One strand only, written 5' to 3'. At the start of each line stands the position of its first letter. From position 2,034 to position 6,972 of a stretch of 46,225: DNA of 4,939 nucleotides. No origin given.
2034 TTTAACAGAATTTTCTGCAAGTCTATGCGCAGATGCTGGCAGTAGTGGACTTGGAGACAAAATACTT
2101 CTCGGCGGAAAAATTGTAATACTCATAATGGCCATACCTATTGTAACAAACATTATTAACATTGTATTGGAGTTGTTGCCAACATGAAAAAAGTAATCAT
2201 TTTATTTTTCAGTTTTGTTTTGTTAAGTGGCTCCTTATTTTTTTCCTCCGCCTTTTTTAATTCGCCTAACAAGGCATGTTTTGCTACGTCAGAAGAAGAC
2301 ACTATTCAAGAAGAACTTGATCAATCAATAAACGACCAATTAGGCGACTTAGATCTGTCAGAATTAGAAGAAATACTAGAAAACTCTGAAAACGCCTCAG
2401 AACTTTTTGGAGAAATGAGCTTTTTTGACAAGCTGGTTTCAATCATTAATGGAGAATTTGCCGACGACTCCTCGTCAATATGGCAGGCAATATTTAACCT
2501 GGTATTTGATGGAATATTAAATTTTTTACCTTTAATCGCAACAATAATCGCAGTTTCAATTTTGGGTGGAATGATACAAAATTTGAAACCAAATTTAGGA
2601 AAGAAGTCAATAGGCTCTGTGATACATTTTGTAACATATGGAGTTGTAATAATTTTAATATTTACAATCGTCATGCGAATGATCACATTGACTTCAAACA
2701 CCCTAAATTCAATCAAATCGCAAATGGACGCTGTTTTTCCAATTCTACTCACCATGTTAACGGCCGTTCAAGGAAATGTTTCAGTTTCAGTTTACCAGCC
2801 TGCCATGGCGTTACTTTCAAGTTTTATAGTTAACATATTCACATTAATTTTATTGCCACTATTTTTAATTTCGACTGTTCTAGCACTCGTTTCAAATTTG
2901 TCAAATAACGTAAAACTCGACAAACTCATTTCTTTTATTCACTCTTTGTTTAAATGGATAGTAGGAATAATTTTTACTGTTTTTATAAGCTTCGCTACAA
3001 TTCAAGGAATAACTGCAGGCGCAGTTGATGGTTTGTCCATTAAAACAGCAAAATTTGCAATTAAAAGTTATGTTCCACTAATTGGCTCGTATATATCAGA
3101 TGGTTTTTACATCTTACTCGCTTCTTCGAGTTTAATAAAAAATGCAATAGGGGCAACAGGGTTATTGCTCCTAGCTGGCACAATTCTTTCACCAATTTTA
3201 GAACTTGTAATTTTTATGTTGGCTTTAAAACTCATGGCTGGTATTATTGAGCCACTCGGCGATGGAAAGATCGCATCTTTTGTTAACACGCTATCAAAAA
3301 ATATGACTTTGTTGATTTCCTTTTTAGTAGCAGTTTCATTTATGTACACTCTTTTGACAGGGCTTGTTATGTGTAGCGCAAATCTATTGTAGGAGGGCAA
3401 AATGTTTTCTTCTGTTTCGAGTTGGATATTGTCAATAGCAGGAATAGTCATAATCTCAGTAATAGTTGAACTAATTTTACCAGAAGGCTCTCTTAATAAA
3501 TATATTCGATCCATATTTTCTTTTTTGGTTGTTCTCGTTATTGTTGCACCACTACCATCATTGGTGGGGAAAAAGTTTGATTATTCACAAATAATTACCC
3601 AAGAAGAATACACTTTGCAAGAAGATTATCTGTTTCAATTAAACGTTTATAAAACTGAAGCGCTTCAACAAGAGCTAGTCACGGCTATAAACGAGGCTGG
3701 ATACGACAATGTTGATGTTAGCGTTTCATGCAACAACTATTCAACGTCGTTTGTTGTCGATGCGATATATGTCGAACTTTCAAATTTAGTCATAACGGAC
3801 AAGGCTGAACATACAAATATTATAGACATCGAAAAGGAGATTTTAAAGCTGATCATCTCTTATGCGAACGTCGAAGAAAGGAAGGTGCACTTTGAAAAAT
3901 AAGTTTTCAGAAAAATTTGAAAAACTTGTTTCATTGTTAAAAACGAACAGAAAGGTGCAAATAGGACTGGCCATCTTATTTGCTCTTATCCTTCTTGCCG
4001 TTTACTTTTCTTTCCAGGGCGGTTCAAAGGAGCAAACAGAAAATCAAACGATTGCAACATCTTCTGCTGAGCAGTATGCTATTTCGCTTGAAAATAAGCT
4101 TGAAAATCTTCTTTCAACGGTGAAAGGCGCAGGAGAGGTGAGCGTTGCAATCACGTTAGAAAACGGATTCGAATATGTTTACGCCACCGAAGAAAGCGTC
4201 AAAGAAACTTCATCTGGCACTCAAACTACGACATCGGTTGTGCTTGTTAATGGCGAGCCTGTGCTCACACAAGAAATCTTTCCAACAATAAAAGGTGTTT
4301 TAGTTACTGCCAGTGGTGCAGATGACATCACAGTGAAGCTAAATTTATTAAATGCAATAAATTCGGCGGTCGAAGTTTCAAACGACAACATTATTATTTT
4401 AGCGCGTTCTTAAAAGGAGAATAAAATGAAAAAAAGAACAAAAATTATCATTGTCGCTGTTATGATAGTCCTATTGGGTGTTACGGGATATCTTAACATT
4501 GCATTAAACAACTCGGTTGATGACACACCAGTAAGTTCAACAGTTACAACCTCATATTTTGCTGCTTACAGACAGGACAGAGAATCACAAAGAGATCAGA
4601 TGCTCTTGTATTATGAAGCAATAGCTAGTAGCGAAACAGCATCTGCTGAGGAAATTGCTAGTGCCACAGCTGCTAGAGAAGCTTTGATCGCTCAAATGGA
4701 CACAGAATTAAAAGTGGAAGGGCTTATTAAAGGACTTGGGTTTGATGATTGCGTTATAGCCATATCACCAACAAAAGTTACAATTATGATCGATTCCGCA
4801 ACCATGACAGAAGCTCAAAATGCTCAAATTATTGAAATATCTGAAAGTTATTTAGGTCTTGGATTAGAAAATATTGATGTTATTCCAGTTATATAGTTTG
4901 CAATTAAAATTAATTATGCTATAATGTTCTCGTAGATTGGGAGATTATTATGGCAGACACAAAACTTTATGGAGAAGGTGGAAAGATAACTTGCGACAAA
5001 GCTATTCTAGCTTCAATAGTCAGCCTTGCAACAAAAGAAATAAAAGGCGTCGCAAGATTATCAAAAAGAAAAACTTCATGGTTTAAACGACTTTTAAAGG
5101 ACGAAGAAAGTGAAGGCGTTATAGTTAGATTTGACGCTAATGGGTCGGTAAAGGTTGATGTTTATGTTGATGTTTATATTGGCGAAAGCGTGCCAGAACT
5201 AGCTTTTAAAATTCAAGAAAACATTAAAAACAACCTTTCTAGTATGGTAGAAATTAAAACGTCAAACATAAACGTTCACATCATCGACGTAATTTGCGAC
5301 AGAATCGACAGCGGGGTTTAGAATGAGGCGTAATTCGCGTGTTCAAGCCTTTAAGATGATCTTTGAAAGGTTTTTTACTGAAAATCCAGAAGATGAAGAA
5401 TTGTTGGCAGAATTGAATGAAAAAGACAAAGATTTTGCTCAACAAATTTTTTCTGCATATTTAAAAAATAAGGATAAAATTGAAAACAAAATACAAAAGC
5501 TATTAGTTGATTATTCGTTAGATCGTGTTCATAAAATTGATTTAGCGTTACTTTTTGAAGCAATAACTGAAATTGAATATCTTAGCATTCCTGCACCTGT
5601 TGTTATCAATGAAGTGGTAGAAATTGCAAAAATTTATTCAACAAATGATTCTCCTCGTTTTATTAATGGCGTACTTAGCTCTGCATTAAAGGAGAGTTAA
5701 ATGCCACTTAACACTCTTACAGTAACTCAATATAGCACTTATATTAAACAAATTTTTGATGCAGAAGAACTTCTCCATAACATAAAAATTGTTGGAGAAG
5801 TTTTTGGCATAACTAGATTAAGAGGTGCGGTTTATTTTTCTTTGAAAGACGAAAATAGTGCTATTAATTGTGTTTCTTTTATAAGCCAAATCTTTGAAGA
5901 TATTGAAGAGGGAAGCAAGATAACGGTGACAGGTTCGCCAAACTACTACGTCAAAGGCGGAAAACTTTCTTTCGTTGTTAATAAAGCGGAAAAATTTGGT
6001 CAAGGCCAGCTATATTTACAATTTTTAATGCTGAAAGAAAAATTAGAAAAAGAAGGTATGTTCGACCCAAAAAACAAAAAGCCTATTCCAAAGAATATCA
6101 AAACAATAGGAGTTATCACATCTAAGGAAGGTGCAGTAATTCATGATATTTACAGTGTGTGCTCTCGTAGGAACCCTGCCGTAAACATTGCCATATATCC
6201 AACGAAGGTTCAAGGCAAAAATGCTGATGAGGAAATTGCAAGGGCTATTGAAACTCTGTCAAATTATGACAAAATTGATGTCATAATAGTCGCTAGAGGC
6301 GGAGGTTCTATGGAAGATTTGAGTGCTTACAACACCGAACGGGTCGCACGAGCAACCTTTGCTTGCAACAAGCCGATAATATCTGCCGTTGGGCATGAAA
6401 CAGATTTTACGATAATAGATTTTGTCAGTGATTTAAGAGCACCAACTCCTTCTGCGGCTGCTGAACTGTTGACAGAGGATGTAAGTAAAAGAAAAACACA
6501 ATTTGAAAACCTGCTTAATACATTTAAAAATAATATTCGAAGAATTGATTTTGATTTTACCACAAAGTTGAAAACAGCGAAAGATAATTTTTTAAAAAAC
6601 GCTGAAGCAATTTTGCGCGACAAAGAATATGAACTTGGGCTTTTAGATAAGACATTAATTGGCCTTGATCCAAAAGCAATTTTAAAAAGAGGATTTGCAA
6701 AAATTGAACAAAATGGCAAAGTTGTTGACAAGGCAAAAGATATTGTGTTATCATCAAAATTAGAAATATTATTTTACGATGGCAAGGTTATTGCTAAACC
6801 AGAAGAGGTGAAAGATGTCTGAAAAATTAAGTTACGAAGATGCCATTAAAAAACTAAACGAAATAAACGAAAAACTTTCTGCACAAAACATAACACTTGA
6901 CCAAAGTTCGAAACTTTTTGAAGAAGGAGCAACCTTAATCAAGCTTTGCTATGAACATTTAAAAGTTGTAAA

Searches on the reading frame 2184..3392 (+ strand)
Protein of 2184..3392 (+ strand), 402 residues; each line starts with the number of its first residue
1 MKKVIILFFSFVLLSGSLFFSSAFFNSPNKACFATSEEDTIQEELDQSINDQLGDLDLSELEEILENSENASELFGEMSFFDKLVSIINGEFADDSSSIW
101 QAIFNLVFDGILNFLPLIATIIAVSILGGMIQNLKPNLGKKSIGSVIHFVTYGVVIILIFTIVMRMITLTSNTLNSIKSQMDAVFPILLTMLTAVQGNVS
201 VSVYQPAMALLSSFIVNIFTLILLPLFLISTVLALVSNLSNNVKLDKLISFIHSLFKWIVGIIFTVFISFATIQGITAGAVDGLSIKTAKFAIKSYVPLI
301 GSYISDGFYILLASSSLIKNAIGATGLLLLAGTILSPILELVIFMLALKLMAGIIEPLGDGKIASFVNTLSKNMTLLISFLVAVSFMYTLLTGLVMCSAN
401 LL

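Call 67: search_protein_families(library=pfam, proteins=[window:2184-3392:+], max_evalue=0.00001)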
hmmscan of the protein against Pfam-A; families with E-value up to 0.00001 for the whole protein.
window:2184-3392:+ (402 aa): 1 family
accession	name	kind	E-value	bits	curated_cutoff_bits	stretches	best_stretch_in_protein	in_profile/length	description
PF09546.15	Spore_III_AE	-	9.1e-68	229.3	27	1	82-396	4-318/321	Stage III sporulation protein AE (spore_III_AE)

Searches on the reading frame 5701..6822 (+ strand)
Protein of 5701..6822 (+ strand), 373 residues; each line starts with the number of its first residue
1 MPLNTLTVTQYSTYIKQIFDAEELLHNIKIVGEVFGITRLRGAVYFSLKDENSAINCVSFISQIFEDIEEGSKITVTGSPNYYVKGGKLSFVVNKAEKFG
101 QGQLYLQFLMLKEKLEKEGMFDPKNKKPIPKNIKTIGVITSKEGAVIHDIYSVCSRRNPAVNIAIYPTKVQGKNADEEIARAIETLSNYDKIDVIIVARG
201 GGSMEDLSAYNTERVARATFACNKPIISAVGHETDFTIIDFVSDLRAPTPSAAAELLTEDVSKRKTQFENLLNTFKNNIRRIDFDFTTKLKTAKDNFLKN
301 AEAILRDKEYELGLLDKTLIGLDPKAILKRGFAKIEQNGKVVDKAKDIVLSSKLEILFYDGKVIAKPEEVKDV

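Call 67: search_protein_families(library=pfam, proteins=[window:5701-6822:+], max_evalue=0.00001)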
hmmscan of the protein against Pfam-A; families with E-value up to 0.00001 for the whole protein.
window:5701-6822:+ (373 aa): 3 families
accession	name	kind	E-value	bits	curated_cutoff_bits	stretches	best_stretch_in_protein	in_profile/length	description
PF02601.20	Exonuc_VII_L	-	1.1e-79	268.7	35.9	2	120-282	1-163/315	Exonuclease VII, large subunit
PF13742.12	tRNA_anti_2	-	1e-17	64.6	27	1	6-95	1-93/95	OB-fold nucleic acid binding domain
PF01336.31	tRNA_anti-codon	-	1.6e-09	38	27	1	28-97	1-73/75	OB-fold nucleic acid binding domain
